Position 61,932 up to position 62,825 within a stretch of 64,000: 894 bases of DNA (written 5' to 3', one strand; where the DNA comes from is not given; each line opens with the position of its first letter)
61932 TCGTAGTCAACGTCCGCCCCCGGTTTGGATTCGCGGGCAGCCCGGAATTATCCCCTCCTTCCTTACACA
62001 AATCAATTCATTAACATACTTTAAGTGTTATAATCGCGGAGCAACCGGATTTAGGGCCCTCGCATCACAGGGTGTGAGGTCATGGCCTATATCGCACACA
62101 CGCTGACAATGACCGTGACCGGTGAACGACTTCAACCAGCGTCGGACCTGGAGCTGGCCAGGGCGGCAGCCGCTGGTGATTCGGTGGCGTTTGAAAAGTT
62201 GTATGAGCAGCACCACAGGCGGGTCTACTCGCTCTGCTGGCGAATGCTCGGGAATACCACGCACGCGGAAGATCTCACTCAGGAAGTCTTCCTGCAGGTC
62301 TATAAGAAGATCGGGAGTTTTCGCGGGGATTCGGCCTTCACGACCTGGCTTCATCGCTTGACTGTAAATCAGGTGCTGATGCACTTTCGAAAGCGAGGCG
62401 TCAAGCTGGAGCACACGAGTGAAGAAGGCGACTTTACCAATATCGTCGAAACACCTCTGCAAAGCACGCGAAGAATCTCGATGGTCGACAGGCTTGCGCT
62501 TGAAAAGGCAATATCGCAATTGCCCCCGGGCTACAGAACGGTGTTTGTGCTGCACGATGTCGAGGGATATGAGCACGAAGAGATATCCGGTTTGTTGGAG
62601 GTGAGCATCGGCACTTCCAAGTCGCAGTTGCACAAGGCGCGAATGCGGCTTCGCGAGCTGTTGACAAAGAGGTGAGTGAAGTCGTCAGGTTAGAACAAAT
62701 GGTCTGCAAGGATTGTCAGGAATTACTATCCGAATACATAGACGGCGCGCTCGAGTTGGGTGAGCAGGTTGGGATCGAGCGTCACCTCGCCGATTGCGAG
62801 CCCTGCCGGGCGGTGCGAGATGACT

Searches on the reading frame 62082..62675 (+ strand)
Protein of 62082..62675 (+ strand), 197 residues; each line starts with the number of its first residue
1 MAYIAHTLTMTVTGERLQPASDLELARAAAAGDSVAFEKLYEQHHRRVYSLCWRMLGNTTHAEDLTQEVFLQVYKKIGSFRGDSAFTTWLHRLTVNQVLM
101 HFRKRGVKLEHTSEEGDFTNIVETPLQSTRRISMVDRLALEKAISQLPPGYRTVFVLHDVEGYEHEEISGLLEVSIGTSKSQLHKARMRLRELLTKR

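Call 76: search_protein_families(library=pfam, proteins=[window:62082-62675:+], max_evalue=0.00001)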
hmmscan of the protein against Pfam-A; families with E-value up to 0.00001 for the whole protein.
window:62082-62675:+ (197 aa): 3 families
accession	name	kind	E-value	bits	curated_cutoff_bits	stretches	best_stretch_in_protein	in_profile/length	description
PF04542.20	Sigma70_r2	-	1.1e-20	73.6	24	1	40-106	1-69/71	Sigma-70 region 2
PF08281.18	Sigma70_r4_2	-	6.5e-18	64.6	25.7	1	138-190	2-54/54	Sigma-70, region 4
PF04545.22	Sigma70_r4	-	4.3e-08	33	24.1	1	143-192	1-50/50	Sigma-70, region 4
